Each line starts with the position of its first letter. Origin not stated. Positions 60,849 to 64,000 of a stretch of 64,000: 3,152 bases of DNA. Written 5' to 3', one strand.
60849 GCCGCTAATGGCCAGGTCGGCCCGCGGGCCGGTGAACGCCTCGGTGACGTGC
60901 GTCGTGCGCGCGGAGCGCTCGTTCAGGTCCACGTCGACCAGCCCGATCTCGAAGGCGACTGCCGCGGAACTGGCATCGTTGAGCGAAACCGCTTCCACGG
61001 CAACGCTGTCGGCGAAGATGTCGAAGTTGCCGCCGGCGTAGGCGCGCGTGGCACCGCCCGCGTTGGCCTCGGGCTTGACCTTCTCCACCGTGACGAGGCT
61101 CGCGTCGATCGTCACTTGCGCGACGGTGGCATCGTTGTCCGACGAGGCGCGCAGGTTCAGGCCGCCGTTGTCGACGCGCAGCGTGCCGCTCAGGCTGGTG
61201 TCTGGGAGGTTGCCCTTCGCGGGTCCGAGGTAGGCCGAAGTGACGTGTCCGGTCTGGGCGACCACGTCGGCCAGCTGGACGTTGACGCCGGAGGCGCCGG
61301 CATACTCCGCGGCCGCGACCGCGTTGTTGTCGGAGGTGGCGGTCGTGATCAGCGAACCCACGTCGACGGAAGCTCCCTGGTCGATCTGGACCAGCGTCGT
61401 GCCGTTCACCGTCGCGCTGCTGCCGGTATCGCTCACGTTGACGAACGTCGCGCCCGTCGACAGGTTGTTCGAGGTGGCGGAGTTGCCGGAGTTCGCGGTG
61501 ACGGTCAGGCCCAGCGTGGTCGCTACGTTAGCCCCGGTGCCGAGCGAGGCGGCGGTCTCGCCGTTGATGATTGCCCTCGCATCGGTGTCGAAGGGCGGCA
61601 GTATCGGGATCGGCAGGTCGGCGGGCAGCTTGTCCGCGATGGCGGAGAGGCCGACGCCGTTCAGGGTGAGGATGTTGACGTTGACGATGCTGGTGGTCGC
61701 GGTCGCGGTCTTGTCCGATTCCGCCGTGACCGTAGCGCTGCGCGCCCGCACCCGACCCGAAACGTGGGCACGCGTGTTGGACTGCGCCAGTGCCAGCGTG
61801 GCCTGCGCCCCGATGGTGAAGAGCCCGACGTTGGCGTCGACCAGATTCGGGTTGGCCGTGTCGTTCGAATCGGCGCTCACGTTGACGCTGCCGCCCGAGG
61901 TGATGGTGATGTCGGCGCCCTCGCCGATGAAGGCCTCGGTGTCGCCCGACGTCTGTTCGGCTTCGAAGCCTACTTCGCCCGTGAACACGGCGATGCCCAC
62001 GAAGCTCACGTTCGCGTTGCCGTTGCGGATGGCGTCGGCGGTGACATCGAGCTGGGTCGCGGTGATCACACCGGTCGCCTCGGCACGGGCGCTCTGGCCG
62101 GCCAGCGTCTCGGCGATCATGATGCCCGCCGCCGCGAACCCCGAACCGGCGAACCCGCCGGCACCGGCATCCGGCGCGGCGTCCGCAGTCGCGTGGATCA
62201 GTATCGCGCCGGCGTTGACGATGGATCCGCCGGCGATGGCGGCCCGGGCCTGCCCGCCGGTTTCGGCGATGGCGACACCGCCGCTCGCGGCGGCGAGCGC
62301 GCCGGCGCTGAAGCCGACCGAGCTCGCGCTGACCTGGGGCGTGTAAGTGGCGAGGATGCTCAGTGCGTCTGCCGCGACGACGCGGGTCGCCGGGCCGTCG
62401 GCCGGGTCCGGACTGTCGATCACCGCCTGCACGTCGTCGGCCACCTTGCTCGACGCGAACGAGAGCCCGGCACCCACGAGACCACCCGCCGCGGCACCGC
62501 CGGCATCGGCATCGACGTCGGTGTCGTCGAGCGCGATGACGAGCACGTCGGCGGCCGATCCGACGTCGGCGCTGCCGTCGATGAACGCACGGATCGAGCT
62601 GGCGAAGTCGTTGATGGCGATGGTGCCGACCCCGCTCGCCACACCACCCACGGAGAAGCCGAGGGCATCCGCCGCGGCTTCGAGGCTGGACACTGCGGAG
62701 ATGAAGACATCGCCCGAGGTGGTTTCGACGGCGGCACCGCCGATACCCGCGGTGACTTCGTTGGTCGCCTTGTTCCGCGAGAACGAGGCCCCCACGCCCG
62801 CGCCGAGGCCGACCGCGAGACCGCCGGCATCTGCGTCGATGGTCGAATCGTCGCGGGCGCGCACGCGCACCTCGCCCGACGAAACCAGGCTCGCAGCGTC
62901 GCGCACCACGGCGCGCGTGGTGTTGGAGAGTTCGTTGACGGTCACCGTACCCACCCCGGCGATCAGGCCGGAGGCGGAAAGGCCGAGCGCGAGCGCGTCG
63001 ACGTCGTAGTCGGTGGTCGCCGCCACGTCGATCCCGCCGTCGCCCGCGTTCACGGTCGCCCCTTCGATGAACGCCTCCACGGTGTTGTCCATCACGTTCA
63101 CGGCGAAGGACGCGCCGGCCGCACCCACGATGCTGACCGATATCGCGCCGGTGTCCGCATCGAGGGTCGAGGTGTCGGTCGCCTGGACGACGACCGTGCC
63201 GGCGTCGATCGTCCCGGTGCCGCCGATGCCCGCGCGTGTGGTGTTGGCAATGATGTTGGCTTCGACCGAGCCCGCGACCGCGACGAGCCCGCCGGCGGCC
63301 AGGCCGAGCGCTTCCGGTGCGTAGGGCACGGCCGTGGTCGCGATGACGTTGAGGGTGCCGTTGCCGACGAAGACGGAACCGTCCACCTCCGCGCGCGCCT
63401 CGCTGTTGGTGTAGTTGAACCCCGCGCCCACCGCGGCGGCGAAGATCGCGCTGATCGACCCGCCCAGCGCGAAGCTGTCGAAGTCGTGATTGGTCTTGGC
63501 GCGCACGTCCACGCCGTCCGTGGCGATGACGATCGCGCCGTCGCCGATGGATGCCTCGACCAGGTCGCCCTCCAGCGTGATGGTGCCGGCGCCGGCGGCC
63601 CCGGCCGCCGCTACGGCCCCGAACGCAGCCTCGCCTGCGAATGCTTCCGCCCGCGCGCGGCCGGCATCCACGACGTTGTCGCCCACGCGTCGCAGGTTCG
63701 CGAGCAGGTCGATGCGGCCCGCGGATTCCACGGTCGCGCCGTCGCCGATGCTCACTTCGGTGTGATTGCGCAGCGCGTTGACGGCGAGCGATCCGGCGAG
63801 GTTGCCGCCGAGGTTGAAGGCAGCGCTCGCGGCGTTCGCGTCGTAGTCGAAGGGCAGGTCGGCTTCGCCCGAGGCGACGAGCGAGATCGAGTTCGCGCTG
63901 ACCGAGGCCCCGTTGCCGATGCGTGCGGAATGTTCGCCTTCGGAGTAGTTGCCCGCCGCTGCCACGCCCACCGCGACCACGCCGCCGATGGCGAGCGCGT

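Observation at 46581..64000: ORF of at least 5,800 codons running off the window, with an internal rather than C-terminal RTX block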

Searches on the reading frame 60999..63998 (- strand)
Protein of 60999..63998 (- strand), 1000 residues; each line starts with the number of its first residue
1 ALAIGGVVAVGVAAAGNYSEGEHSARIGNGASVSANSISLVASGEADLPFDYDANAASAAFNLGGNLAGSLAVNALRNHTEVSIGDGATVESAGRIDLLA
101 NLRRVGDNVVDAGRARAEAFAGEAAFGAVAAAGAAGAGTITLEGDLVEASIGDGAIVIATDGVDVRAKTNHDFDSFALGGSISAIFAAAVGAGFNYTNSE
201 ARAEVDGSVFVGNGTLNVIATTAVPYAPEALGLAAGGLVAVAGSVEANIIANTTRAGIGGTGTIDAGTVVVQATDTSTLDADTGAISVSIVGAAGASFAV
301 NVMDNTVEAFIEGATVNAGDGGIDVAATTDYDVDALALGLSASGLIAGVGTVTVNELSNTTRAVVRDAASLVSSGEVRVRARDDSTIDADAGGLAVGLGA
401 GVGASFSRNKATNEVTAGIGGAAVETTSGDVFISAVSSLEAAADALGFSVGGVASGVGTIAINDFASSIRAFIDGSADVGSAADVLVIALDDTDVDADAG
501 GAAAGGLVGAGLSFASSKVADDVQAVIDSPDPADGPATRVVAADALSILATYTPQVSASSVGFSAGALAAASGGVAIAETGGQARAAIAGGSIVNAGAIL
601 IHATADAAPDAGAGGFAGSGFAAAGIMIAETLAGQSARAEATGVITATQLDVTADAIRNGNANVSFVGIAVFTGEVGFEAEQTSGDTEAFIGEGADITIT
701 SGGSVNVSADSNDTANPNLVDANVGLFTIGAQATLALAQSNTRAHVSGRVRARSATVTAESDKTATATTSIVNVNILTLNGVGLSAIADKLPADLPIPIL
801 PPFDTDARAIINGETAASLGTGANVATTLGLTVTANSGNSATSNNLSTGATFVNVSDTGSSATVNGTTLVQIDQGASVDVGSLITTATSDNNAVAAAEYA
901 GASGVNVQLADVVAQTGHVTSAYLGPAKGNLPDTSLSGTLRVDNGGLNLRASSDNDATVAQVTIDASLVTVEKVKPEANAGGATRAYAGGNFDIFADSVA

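Call 14: find_homologous_proteins(query=window:60999-63998:-)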
Query window:60999-63998:- (1000 aa): 30 proteins with E <= 0.001 among 8000 candidates.
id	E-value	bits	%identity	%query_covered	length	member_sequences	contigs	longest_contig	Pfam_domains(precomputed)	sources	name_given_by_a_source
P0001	5.5e-181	622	55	58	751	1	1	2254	-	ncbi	ncbi:MAG TPA: hypothetical protein VIL25_07470, partial [Vicinamibacterales bacterium]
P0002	2.2e-102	362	69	28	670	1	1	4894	-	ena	-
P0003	7.9e-27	112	34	16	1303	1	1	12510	-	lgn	-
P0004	2.7e-20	91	27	29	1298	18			-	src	-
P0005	6.0e-20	89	33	24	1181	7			-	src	-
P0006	6.5e-19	86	29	40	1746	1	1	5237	PF13517.13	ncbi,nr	ncbi:MAG: FG-GAP-like repeat-containing protein, partial [Chloroflexi bacterium]|nr:FG-GAP-like repe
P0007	3.5e-17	80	31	29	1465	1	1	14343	-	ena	-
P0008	1.8e-16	78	29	64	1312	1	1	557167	-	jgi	jgi:hypothetical protein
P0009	2.0e-16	78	26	42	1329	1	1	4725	-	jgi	jgi:hypothetical protein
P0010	2.2e-16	78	33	22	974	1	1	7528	-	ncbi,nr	ncbi:MAG: hypothetical protein MUF30_10600, partial [Burkholderiales bacterium]|nr:hypothetical prot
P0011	1.7e-14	71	30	33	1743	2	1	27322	-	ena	-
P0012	3.7e-14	70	30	18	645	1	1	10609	-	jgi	jgi:hypothetical protein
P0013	4.8e-14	70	30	35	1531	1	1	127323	-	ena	-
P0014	4.0e-13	67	29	37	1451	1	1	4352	-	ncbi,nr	ncbi:MAG TPA: hypothetical protein ENN35_02925, partial [Deltaproteobacteria bacterium]|nr:hypotheti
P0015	4.4e-13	67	29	25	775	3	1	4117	-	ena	-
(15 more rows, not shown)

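Call 96: search_solved_structures(query=window:61299-63998:-, max_evalue=1)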
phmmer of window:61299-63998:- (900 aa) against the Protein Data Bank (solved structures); distinct sequences matched with E-value up to 1: 0.
